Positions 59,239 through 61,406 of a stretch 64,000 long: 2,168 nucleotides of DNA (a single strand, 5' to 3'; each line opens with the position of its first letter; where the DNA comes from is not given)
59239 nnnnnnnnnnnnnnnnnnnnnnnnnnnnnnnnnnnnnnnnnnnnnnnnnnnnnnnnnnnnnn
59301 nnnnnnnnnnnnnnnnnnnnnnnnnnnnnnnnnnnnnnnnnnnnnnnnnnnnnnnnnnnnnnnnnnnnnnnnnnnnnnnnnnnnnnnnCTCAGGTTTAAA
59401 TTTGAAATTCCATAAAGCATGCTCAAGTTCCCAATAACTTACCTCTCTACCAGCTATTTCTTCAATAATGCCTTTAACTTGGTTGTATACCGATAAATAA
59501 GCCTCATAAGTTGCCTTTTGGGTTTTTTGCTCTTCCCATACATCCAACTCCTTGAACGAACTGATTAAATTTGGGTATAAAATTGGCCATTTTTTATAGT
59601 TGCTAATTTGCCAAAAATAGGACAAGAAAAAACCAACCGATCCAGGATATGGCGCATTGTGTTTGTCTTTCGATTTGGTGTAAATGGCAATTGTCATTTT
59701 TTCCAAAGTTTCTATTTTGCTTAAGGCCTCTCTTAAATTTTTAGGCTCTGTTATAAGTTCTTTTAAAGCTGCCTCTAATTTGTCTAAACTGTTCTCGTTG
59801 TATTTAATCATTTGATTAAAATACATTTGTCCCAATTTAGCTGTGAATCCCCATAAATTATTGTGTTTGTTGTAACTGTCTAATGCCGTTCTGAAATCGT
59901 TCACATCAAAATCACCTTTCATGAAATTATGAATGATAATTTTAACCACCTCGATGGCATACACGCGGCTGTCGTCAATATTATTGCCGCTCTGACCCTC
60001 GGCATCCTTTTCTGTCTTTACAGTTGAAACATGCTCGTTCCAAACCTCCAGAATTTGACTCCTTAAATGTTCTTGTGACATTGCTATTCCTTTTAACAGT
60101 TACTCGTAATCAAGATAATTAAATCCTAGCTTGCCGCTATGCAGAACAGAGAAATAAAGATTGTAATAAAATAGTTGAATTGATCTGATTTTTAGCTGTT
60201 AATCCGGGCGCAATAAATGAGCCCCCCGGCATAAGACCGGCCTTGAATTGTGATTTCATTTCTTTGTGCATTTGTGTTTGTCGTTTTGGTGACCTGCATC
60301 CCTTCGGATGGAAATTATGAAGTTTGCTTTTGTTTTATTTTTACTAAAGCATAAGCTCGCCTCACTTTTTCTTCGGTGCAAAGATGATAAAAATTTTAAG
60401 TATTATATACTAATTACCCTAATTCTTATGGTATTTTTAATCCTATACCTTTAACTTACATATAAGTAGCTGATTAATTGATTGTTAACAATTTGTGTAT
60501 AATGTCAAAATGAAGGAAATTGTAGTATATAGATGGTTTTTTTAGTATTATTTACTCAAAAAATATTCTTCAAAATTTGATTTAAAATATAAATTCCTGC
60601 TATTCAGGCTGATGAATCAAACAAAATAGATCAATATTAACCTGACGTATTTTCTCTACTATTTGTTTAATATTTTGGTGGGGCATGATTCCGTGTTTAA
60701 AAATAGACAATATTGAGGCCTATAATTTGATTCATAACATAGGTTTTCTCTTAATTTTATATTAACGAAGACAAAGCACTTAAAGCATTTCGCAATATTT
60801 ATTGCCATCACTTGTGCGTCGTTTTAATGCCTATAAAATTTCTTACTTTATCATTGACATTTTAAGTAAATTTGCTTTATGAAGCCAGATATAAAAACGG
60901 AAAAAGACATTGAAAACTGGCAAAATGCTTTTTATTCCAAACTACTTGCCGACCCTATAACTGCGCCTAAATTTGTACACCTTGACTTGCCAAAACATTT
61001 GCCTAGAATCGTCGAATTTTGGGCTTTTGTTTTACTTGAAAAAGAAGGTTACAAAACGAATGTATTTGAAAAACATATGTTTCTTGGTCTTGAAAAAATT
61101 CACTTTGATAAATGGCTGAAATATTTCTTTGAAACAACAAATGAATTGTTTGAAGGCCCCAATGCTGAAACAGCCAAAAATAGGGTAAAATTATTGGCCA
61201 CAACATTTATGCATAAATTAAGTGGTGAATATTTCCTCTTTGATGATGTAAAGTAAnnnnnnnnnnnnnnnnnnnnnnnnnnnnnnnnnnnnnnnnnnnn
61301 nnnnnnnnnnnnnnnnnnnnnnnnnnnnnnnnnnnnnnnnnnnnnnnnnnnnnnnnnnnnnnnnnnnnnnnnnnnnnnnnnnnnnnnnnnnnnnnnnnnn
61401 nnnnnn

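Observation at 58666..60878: Orphan 471-aa protein next to the tRNA, followed by an 800-bp non-coding stretch with a GC-rich, UUCG-capped hairpin islet: a candidate single-gene accessory or defence module with a structured RNA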

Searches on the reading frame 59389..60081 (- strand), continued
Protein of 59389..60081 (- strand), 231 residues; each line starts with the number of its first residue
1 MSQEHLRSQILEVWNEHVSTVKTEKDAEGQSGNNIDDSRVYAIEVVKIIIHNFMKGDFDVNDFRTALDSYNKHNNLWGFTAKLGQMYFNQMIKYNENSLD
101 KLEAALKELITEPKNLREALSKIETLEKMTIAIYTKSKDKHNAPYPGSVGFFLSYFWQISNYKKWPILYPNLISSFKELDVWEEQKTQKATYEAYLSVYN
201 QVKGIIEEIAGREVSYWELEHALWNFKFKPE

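Call 79: search_protein_families(library=padloc, proteins=[P0120, P0134, P0214], max_evalue=0.001)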
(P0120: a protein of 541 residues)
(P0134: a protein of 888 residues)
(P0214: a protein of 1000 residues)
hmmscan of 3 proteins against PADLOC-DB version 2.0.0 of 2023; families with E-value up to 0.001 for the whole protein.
P0120 (541 aa): 6 families
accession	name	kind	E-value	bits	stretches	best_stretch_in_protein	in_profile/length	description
PDLC03547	REase_II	-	6.3e-14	49.4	1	276-453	258-451/585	Type II restriction enzyme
PDLC03448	REase_II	-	2.7e-11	40.4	2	359-440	624-721/857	Type II restriction enzyme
PDLC03920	MkoA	-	9.4e-08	28.8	1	259-315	610-664/1112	-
PDLC04140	mad8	-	5.2e-07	27.5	1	271-324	16-69/314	mads_8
PDLC05079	PDC-S73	-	7.9e-05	19.6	1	264-305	173-214/752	-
PDLC03921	MkoA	-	0.00053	15.7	1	249-313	1013-1073/1607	-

P0134 (888 aa): 7 families
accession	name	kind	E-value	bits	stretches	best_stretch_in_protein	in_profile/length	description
PDLC04140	mad8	-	1.5e-07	29.3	1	541-609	12-69/314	mads_8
PDLC04425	PDC-M11B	-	1e-05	24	0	278-304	32-58/132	-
PDLC02196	IetA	-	0.00011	19.7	1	550-580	116-146/374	-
PDLC03448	REase_II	-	0.00018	17.8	0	638-741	625-724/857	Type II restriction enzyme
PDLC03547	REase_II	-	0.0002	18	1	553-735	261-440/585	Type II restriction enzyme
PDLC05079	PDC-S73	-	0.00023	18.1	1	550-578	185-213/752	-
PDLC04789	PDC-S01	-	0.001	16.2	0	544-583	5-44/375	-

P0214 (1000 aa): 5 families
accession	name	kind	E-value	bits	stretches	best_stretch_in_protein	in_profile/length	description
PDLC04151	HEC-05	-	5.3e-24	82.9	1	271-837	19-595/600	-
PDLC04709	PDC-M55C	-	7.8e-17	59.1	2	291-504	29-233/554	-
PDLC04150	HEC-05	-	5.2e-08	30.2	1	278-332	8-63/583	-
PDLC04153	HEC-05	-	7.7e-07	25.7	1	280-364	13-109/621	-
PDLC02695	Orf5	-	5.4e-05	19.8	0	275-363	5-91/601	Orf5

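Call 80: search_protein_families(library=ncbifam, proteins=[P0120, P0134, P0214], max_evalue=0.001)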
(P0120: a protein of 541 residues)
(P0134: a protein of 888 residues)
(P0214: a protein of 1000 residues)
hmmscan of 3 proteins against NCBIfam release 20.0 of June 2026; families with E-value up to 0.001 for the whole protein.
P0120 (541 aa): 3 families
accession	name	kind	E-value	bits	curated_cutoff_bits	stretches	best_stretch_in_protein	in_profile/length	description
NF008457.0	PRK11331.1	equivalog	8.7e-92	308.2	637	1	251-534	163-451/459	5-methylcytosine-specific restriction enzyme subunit McrB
NF038214.1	IS21_help_AAA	equivalog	0.00015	21.6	200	1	279-309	87-117/232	IS21-like element helper ATPase IstB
TIGR02782.1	TrbB_P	equivalog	0.00018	20.9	304.55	1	264-318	118-172/303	P-type conjugative transfer ATPase TrbB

P0134 (888 aa): 3 families
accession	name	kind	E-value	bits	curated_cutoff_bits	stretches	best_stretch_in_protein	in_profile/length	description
NF008457.0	PRK11331.1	equivalog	4.5e-08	32.3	637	1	551-739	189-356/459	5-methylcytosine-specific restriction enzyme subunit McrB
TIGR02640.1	gas_vesic_GvpN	equivalog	3.9e-05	23.3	266.8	0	543-581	8-46/262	gas vesicle protein GvpN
TIGR03922.1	T7SS_EccA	equivalog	0.00089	17.9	466.65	0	555-577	311-333/557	type VII secretion AAA-ATPase EccA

P0214 (1000 aa): 0 families
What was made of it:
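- The N-domain therefore sits where McrB's DNA-binding domain is (call 80).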

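Call 88: fold_search(model_id=the predicted structure, library=viral)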
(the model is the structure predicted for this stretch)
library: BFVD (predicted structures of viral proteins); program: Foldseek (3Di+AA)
matches with E <= 10: 28; with E <= 0.001: 0
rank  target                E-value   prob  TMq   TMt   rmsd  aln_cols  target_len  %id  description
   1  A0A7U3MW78            2.5e+00  0.10  0.23  0.16   9.4       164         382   15  (no name in the UniProt tables at hand)
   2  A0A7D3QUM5            3.1e+00  0.04  0.16  0.15  23.9       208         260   14  Uncharacterized protein [Fadolivirus FV1/VV64]
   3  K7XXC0                3.4e+00  0.04  0.16  0.11  18.8       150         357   15  (no name in the UniProt tables at hand)
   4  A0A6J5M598            3.4e+00  0.02  0.13  0.05  25.2       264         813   12  Uncharacterized protein [uncultured Caudovirales phage]
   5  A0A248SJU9            4.4e+00  0.04  0.18  0.13  20.0       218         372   11  (no name in the UniProt tables at hand)
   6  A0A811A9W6            4.6e+00  0.03  0.17  0.04  24.6       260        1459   12  (no name in the UniProt tables at hand)
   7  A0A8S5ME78            5.6e+00  0.03  0.18  0.19  18.3       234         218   12  dUTPase [Siphoviridae sp. ctYh54]
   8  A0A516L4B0            5.9e+00  0.03  0.18  0.06  25.7       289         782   10  (no name in the UniProt tables at hand)
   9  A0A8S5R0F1            5.9e+00  0.02  0.13  0.11  23.9       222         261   14  Uncharacterized protein (Fragment) [Myoviridae sp. ctxjh1]
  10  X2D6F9                6.4e+00  0.02  0.16  0.16  19.4       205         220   14  Nsp2TF protein (Fragment) [Kibale red colobus virus 2]
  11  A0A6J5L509            6.4e+00  0.01  0.13  0.09  16.1       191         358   12  Uncharacterized protein [uncultured Caudovirales phage]
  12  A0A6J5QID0            6.8e+00  0.02  0.15  0.09  26.1       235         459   10  Uncharacterized protein [uncultured Caudovirales phage]
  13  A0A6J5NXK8            7.1e+00  0.02  0.12  0.08  19.9       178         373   13  Uncharacterized protein (Fragment) [uncultured Caudovirales phage]
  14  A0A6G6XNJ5            7.1e+00  0.01  0.14  0.06  20.4       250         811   12  (no name in the UniProt tables at hand)
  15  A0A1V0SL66            7.5e+00  0.01  0.15  0.13  28.7       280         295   12  Uncharacterized protein [Klosneuvirus KNV1]
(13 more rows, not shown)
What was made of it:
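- Tried and rejected: BFVD viral structures gave nothing (call 88).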

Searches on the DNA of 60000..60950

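Call 28: search_rna_families(source=window, start=60000, end=60950, threshold=evalue, max_evalue=10)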
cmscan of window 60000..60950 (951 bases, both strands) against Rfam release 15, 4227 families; matches with E-value up to 10: 8.
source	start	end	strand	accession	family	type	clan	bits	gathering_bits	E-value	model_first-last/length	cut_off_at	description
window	60724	60827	+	RF01693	Bacteroidales-1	Gene; sRNA;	-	17.9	60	1.7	1-179/179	no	Bacteroidales-1 6S-Bacteroidales RNA suggested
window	60699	60825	+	RF01743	leu-phe_leader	Cis-reg; leader;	-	16.6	70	7.7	1-162/162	no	leu/phe leader RNA from Lactococcus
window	60452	60507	+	RF03683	mir-462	Gene; miRNA;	-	15.5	90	5.5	1-64/64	no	mir-462 microRNA precursor family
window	60656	60693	-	RF01078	PK-PYVV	Cis-reg;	-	15.5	65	7.5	1-58/58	no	3'-terminal pseudoknot in PYVV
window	60113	60186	+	RF01302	snoU36a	Gene; snRNA; snoRNA; CD-box;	CL00051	15.1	45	8.7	1-90/90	no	SnoRNA U36a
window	60846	60906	+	RF00273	SNORD59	Gene; snRNA; snoRNA; CD-box;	CL00065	15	45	9.8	1-73/73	no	Small nucleolar RNA SNORD59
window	60079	60105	-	RF03036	osmY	Gene; sRNA;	-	13.6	46.9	3.7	1-72/72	no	osmY RNA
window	60506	60580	+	RF00470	Toga_5_CRE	Cis-reg;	-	10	120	3.9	49-130/268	no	Togavirus 5' plus strand cis-regulatory element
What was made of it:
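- On Curated structured RNA (Rfam 15): The best sub-threshold hit in 60000-60950 is 17.9 bits against a threshold of 60 (call 28).
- Tried and rejected: E-value mode on the intergenic region returned only chance-level hits, such as Bacteroidales-1 at 17.9 bits against a threshold of 60 (call 28).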

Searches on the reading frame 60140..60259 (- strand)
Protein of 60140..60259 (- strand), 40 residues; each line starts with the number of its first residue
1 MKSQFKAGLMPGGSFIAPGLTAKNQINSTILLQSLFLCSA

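Call 86: find_homologous_proteins(query=A6, max_evalue=0.01)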
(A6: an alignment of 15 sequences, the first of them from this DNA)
Query A6 (15 sequences) (40 aa, profile of the alignment): 7 proteins with E <= 0.01 among 93 candidates.
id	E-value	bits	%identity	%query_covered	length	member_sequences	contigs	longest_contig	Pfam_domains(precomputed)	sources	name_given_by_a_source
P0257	6.2e-15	73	100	15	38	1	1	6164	-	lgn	-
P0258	2.2e-13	68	-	-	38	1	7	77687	-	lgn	-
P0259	4.0e-12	64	100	100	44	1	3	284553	-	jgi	jgi:hypothetical protein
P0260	6.4e-12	63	83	100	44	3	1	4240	-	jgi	-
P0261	4.6e-10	57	75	100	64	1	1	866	-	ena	-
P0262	1.1e-7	49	-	-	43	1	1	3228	-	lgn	-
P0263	1.8e-7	49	-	-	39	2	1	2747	-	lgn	-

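Call 87: find_encoding_contigs(protein=P0259, flank=4000, max_places=3)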
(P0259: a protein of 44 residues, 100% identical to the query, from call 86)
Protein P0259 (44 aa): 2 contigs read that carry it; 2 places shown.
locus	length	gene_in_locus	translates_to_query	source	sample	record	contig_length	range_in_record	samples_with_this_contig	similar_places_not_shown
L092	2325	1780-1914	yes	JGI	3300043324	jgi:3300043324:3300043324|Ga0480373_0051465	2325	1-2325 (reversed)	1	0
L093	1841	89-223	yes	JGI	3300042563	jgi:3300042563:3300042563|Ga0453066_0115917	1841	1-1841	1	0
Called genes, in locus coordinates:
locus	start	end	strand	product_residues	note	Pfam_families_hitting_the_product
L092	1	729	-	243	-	?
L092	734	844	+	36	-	-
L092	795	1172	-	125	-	-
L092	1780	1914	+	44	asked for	-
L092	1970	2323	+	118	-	?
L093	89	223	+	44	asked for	-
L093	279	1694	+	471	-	PF09254:FokI_cleav_dom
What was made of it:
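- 60137..60271 (-): conserved small upstream ORF, 44 aa (40 aa if started at the second ATG, 60259). It ends 55 nt before the 471-aa gene and underlies the 'GC islet'. JGI annotation calls it as a gene in two metagenomes (calls 86, 87).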

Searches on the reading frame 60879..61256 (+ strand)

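Call 7: search_protein_families(library=pfam, proteins=[window:60879-61256:+], max_evalue=1)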
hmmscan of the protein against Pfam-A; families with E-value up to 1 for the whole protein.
window:60879-61256:+ (125 aa): 1 family
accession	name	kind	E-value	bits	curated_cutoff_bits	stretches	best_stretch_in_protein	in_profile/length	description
PF01152.27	Bac_globin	-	0.015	15.9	21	1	8-108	9-117/121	Bacterial-like globin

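Call 8: search_protein_families(library=ncbifam, proteins=[window:60879-61256:+], max_evalue=1)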
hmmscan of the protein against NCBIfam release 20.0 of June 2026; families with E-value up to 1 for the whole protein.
window:60879-61256:+ (125 aa): 0 families

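Call 9: search_protein_families(library=padloc, proteins=[window:60879-61256:+], max_evalue=1)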
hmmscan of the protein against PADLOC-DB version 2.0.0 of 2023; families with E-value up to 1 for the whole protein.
window:60879-61256:+ (125 aa): 0 families
